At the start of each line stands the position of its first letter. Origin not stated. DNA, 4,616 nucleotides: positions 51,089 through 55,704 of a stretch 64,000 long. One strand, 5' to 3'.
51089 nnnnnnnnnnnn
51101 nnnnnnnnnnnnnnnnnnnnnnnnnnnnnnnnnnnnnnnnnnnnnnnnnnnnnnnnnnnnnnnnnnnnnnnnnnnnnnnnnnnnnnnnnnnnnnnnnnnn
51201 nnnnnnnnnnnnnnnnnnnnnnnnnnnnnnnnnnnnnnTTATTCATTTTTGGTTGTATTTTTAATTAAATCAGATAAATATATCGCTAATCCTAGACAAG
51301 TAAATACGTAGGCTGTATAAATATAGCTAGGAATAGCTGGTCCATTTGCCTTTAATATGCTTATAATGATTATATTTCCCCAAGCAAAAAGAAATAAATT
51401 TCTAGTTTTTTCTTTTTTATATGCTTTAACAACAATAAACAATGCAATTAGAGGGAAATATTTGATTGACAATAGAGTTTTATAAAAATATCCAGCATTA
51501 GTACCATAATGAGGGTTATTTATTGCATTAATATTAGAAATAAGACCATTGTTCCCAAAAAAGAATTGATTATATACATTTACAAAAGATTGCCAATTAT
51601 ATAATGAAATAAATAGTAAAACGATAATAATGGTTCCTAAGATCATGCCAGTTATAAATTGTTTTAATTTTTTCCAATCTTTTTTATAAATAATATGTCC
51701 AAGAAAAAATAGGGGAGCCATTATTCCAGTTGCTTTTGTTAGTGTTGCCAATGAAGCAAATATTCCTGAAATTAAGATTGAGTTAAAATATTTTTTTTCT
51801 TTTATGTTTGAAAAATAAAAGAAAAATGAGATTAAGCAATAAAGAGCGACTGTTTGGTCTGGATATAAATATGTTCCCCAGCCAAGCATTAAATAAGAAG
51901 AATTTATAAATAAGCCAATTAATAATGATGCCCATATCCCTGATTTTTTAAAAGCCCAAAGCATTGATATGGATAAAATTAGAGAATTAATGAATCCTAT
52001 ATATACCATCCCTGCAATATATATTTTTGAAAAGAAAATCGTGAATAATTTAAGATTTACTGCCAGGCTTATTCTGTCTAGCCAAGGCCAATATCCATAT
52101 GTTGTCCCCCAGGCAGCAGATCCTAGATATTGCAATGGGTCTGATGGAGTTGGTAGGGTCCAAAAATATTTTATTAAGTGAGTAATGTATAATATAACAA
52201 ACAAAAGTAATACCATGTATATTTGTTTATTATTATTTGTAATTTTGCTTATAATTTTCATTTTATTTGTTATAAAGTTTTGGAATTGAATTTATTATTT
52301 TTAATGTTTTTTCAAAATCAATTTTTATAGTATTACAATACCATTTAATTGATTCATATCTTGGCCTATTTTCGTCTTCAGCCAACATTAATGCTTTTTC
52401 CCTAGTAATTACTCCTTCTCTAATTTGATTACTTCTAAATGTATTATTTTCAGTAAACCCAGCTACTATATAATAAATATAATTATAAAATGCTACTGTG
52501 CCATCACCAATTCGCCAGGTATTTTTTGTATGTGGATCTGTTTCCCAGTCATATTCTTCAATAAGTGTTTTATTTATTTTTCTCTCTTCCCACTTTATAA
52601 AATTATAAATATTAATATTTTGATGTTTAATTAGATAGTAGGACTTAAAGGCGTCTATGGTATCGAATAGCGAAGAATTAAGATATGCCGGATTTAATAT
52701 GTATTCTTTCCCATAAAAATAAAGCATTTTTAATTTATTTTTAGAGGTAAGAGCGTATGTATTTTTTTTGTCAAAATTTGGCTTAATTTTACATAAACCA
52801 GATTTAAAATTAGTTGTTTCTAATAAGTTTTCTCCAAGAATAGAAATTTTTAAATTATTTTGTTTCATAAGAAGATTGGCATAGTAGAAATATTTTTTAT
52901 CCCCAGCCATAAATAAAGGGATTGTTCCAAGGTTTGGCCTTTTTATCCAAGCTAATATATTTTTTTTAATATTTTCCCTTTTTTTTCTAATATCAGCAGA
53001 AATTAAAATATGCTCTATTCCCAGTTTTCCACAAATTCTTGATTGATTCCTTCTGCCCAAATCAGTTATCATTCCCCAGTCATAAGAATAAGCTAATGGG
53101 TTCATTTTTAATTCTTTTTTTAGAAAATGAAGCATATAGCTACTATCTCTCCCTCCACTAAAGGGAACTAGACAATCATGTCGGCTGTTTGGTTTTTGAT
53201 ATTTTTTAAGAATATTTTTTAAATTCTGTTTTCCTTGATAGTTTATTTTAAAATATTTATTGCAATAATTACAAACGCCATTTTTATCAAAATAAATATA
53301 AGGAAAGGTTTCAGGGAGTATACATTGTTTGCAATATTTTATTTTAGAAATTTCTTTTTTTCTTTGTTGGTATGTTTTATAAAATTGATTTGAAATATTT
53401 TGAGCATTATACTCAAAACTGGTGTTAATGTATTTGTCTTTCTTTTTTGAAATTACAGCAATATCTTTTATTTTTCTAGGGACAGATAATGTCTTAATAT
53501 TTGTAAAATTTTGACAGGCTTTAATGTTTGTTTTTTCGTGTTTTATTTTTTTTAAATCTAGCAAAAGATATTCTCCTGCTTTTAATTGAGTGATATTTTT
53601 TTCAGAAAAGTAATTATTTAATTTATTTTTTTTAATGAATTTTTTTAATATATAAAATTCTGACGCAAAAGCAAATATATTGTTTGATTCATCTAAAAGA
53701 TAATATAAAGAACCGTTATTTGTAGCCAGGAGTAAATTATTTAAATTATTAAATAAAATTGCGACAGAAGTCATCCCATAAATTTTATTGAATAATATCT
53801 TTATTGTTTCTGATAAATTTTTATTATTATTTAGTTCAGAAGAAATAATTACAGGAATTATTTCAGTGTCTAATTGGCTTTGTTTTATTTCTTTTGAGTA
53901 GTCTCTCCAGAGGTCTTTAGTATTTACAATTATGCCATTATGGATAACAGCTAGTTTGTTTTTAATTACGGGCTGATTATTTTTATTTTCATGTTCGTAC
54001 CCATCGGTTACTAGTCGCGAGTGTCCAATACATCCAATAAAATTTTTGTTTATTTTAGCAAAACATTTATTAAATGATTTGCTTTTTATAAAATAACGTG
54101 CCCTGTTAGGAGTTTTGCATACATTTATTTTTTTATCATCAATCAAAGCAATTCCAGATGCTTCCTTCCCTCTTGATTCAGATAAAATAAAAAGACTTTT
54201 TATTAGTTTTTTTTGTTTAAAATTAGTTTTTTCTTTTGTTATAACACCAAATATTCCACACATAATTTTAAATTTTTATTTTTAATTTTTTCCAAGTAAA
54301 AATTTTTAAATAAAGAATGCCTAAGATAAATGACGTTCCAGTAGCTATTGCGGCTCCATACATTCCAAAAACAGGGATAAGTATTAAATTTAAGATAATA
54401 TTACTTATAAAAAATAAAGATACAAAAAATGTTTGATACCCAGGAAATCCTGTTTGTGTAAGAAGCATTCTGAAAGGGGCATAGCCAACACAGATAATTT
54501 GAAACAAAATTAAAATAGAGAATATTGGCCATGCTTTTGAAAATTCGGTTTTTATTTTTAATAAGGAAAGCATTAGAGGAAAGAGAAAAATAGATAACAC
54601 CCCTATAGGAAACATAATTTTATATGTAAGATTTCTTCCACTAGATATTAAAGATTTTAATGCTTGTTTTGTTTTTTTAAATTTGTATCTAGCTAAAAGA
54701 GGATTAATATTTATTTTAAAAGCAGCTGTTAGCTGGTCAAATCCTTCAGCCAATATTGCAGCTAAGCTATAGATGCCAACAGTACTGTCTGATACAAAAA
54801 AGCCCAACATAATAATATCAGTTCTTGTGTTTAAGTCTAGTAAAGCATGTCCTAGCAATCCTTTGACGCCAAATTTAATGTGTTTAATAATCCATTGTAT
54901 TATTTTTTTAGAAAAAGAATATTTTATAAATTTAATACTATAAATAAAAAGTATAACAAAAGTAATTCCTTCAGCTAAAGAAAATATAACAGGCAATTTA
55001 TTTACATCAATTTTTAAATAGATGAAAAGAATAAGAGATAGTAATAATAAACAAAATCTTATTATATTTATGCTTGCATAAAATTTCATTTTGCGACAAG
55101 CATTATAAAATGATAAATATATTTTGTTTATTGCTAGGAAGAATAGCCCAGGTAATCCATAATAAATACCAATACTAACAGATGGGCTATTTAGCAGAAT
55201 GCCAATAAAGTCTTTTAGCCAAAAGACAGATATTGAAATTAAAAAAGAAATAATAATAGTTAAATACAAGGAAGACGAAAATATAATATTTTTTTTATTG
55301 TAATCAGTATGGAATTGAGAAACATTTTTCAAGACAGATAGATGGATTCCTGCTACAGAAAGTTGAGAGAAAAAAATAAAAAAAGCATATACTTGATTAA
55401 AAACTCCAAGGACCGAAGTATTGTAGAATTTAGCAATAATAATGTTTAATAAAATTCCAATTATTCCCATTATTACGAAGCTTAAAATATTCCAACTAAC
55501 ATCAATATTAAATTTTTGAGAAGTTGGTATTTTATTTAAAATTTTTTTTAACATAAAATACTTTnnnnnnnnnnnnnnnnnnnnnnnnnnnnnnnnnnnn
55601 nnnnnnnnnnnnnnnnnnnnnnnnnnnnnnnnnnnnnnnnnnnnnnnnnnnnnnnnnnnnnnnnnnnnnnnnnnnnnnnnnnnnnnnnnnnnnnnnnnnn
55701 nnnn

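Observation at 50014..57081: Second lipid-linked glycosylation route: ArnC/GtrB-like Und-P-sugar synthase plus a GT-C glycosyltransferase (possibly split into a TM core and a periplasmic partner)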

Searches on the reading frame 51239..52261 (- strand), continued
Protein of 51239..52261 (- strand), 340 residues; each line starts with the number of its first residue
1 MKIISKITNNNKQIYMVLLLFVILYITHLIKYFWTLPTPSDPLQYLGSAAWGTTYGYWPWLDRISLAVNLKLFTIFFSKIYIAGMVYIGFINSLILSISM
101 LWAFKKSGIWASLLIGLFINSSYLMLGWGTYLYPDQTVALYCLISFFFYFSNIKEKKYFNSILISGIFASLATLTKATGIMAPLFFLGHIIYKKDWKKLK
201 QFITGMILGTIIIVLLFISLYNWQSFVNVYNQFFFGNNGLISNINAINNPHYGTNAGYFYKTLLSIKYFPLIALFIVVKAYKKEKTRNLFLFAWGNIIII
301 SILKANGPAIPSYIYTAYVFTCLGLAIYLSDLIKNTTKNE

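Call 55: find_encoding_contigs(protein=P0054, flank=6000, max_places=2)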
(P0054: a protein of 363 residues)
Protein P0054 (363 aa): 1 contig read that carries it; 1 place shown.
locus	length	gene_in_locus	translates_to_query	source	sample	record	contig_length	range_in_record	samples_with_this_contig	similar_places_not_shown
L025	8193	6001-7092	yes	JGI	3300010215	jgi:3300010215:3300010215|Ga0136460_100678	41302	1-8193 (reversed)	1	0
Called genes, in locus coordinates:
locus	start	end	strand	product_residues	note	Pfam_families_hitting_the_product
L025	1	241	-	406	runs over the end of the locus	PF13439:Glyco_transf_4, PF13579:Glyco_trans_4_4, PF00534:Glycos_transf_1, PF13692:Glyco_trans_1_4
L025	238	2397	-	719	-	PF08240:ADH_N (weak), PF00107:ADH_zinc_N, PF01408:GFO_IDH_MocA, PF22725:GFO_IDH_MocA_C3, PF02894:GFO_IDH_MocA_C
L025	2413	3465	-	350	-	PF00106:adh_short (weak), PF01073:3Beta_HSD, PF01370:Epimerase, PF02719:Polysacc_synt_2, PF16363:GDP_Man_Dehyd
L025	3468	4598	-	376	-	PF02350:Epimerase_2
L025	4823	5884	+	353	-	PF00953:Glycos_transf_4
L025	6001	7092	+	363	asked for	-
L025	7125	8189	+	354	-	-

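Call 56: find_encoding_contigs(protein=P0083, flank=6000, max_places=2)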
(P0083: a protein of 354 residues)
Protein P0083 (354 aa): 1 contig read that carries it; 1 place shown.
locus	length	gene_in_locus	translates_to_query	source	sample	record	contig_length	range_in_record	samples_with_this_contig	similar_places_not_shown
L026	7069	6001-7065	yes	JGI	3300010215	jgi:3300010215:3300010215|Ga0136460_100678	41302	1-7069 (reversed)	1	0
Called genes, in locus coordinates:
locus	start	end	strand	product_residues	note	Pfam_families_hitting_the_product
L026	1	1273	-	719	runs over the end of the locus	PF08240:ADH_N (weak), PF00107:ADH_zinc_N, PF01408:GFO_IDH_MocA, PF22725:GFO_IDH_MocA_C3, PF02894:GFO_IDH_MocA_C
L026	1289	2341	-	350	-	PF00106:adh_short (weak), PF01073:3Beta_HSD, PF01370:Epimerase, PF02719:Polysacc_synt_2, PF16363:GDP_Man_Dehyd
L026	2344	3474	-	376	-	PF02350:Epimerase_2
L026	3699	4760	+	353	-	PF00953:Glycos_transf_4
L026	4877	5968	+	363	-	-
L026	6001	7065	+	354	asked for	-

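Call 74: find_encoding_contigs(protein=P0034, flank=8000, max_places=1)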
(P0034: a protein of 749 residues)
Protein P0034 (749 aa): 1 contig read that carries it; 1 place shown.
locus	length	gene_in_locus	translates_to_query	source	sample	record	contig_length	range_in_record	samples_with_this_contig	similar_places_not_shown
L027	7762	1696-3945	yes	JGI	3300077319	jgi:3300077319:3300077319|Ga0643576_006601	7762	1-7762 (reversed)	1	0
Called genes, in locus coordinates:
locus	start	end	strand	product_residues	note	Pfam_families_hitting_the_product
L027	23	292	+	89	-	PF00132:Hexapep, PF14602:Hexapep_2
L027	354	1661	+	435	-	PF01943:Polysacc_synt, PF13440:Polysacc_synt_3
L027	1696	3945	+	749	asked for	-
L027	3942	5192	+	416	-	PF00534:Glycos_transf_1, PF13692:Glyco_trans_1_4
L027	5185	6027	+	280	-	PF03291:mRNA_G-N7_MeTrfase (weak), PF01209:Ubie_methyltran, PF06325:PrmA (weak), PF13489:Methyltransf_23 (weak), PF08241:Methyltransf_11, PF08242:Methyltransf_12, PF13649:Methyltransf_25, PF13847:Methyltransf_31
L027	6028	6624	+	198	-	PF02397:Bac_transf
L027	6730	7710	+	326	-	PF00676:E1_dh, PF13292:DXP_synthase_N (weak)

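Call 75: find_encoding_contigs(protein=P0042, flank=8000, max_places=1)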
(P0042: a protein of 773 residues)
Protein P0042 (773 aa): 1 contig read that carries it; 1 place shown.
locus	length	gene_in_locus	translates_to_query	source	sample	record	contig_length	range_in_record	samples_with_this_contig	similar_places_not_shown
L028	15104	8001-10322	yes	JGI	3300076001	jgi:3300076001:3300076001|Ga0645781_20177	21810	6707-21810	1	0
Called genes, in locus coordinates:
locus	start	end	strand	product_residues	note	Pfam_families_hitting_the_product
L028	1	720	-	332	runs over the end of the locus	PF01073:3Beta_HSD, PF01370:Epimerase, PF02719:Polysacc_synt_2, PF04321:RmlD_sub_bind, PF07993:NAD_binding_4, PF16363:GDP_Man_Dehyd, PF13460:NAD_binding_10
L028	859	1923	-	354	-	PF04055:Radical_SAM, PF13186:SPASM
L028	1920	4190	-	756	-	PF03706:LPG_synthase_TM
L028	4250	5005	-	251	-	PF13522:GATase_6, PF13537:GATase_7 (faint)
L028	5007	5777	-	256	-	PF13489:Methyltransf_23, PF07021:MetW (weak), PF13847:Methyltransf_31 (weak), PF08241:Methyltransf_11, PF08242:Methyltransf_12, PF13649:Methyltransf_25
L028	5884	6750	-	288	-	PF00535:Glycos_transf_2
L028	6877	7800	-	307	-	PF05050:Methyltransf_21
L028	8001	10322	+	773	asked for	-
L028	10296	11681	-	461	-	-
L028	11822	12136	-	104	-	-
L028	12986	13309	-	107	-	PF08780:NTase_sub_bind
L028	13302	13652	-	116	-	PF01909:NTP_transf_2, PF18765:Polbeta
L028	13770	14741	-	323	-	PF02826:2-Hacid_dh_C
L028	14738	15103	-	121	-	?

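Call 76: find_encoding_contigs(protein=P0062, flank=8000, max_places=1)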
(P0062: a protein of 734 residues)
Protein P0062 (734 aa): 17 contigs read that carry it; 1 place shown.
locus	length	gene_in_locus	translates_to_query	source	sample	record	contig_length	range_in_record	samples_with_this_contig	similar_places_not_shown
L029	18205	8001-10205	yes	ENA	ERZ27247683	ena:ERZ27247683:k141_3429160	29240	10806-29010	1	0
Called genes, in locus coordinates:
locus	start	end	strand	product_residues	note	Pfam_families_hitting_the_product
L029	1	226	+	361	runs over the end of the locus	-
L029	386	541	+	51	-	-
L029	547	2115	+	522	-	PF02350:Epimerase_2, PF25087:GMPPB_C (faint), PF25084:LbH_EIF2B (faint), PF00132:Hexapep, PF14602:Hexapep_2 (weak)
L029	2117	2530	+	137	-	PF05523:FdtA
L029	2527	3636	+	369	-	PF01041:DegT_DnrJ_EryC1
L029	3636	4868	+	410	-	PF13439:Glyco_transf_4, PF13579:Glyco_trans_4_4, PF00534:Glycos_transf_1, PF13692:Glyco_trans_1_4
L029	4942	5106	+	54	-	-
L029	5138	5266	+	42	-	-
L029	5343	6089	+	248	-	PF00535:Glycos_transf_2, PF13641:Glyco_tranf_2_3 (weak)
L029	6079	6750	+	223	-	PF01209:Ubie_methyltran, PF13489:Methyltransf_23, PF02353:CMAS (weak), PF13847:Methyltransf_31 (weak), PF08241:Methyltransf_11, PF08242:Methyltransf_12, PF13649:Methyltransf_25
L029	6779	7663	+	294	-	PF13489:Methyltransf_23, PF13847:Methyltransf_31, PF08241:Methyltransf_11, PF08242:Methyltransf_12, PF13649:Methyltransf_25 (weak)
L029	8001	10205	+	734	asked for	-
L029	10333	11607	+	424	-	PF08421:Methyltransf_13, PF13489:Methyltransf_23, PF08484:Methyltransf_14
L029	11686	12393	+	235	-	-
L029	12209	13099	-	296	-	PF13276:HTH_21, PF00665:rve, PF13683:rve_3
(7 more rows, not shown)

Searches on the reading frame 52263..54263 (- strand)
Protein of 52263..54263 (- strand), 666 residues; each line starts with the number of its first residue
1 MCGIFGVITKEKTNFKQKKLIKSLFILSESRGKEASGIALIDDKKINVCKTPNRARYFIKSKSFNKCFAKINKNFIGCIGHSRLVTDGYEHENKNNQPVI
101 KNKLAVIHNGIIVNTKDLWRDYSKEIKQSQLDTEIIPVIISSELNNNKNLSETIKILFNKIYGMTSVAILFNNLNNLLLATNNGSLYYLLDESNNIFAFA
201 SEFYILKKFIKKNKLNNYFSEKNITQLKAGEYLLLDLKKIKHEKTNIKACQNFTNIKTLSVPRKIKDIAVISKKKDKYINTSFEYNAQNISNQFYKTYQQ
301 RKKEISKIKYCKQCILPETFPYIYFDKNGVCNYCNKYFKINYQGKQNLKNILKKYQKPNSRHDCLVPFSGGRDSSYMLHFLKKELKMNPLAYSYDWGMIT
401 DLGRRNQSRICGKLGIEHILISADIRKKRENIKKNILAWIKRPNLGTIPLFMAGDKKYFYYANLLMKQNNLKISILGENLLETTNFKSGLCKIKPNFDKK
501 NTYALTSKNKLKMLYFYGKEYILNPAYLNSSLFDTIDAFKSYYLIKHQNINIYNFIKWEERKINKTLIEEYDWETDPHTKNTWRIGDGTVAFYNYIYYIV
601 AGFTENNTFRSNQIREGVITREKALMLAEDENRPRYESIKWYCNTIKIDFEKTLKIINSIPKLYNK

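Call 4: search_protein_families(library=pfam, proteins=[window:52263-54263:-], max_evalue=0.1)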
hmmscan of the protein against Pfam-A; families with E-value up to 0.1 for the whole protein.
window:52263-54263:- (666 aa): 4 families
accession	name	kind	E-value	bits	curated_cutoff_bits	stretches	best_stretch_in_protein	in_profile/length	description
PF13537.11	GATase_7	-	1.8e-13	51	25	1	82-206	2-121/123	Glutamine amidotransferase domain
PF13522.11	GATase_6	-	2e-09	38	27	1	78-202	13-130/130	Glutamine amidotransferase domain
PF01171.26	ATP_bind_3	-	0.016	15.4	27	1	364-433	2-77/182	PP-loop family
PF06508.19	QueC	-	0.047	13.6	22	0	364-426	2-63/210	Queuosine biosynthesis protein QueC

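Call 5: search_protein_families(library=ncbifam, proteins=[window:52263-54263:-], max_evalue=0.1)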
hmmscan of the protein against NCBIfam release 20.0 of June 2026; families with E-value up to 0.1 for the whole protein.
window:52263-54263:- (666 aa): 12 families
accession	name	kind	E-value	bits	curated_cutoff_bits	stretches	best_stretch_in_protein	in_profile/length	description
TIGR03573.1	WbuX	subfamily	2.4e-41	142.3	203.2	1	309-652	2-338/344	N-acetyl sugar amidotransferase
NF001484.0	PRK00331.1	subfamily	2.4e-23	82.4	381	1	1-247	1-236/601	isomerizing glutamine--fructose-6-phosphate transaminase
TIGR01135.1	glmS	equivalog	3.6e-23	81.9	418.05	1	2-246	1-234/607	glutamine--fructose-6-phosphate transaminase (isomerizing)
TIGR01134.1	purF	equivalog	2.4e-14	53.5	350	1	2-172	1-166/432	amidophosphoribosyltransferase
TIGR01536.1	asn_synth_AEB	equivalog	4.1e-13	49.2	267.1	1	2-295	1-242/517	asparagine synthase (glutamine-hydrolyzing)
NF006949.0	PRK09431.1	equivalog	1.6e-05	23.7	499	1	78-253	45-212/554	asparagine synthase B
TIGR03442.1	TIGR03442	equivalog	8.1e-05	22.1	218.65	1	79-202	86-222/251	ergothioneine biosynthesis protein EgtC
TIGR02432.1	lysidine_TilS_N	equivalog_domain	0.00013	22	93.6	1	365-436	3-79/189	tRNA lysidine(34) synthetase TilS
TIGR00268.2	TIGR00268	equivalog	0.00032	20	150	1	345-435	3-87/259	ATP-dependent sacrificial sulfur transferase LarE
NF038212.1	argG_rel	exception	0.00043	19.2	425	1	359-431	12-82/381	argininosuccinate synthase-related protein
TIGR00364.1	TIGR00364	equivalog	0.028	14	150.3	1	364-426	1-62/201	7-cyano-7-deazaguanine synthase QueC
TIGR03104.1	trio_amidotrans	equivalog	0.031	12.5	570.1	1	79-204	45-163/589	N-acetylglutaminylglutamine amidotransferase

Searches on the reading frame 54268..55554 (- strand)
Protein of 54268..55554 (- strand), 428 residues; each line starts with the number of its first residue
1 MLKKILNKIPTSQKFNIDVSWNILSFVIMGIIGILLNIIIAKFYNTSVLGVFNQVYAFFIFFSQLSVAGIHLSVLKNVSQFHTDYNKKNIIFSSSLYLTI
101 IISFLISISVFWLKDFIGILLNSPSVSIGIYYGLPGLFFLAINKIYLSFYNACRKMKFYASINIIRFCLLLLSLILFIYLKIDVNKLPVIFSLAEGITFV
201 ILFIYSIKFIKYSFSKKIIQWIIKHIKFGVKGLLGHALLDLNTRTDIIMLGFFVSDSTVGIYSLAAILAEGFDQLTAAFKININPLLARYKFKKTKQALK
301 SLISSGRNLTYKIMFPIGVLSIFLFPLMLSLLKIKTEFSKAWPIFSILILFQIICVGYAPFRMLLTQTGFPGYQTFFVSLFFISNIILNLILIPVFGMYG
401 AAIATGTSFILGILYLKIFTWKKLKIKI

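Call 4: search_protein_families(library=pfam, proteins=[window:54268-55554:-], max_evalue=0.1)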
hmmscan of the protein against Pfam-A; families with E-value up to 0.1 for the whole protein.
window:54268-55554:- (428 aa): 2 families
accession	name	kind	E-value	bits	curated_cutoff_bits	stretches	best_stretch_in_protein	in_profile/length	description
PF01943.22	Polysacc_synt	-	2e-14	54.1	28.2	1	19-268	5-250/274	Polysaccharide biosynthesis protein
PF13440.11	Polysacc_synt_3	-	9.7e-08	32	23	1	91-331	46-282/293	Polysaccharide biosynthesis protein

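Call 5: search_protein_families(library=ncbifam, proteins=[window:54268-55554:-], max_evalue=0.1)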
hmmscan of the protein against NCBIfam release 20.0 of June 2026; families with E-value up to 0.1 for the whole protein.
window:54268-55554:- (428 aa): 2 families
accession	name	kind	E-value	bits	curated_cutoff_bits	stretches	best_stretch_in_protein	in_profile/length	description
NF050818.1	PolSacchBiosHfsF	equivalog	4.9e-06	25.8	700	1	383-414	366-397/468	polysaccharide biosynthesis protein HfsF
NF041871.1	Wzx_EPS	equivalog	0.00013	20.8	800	1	30-409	17-391/492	exopolysaccharide biosynthesis flippase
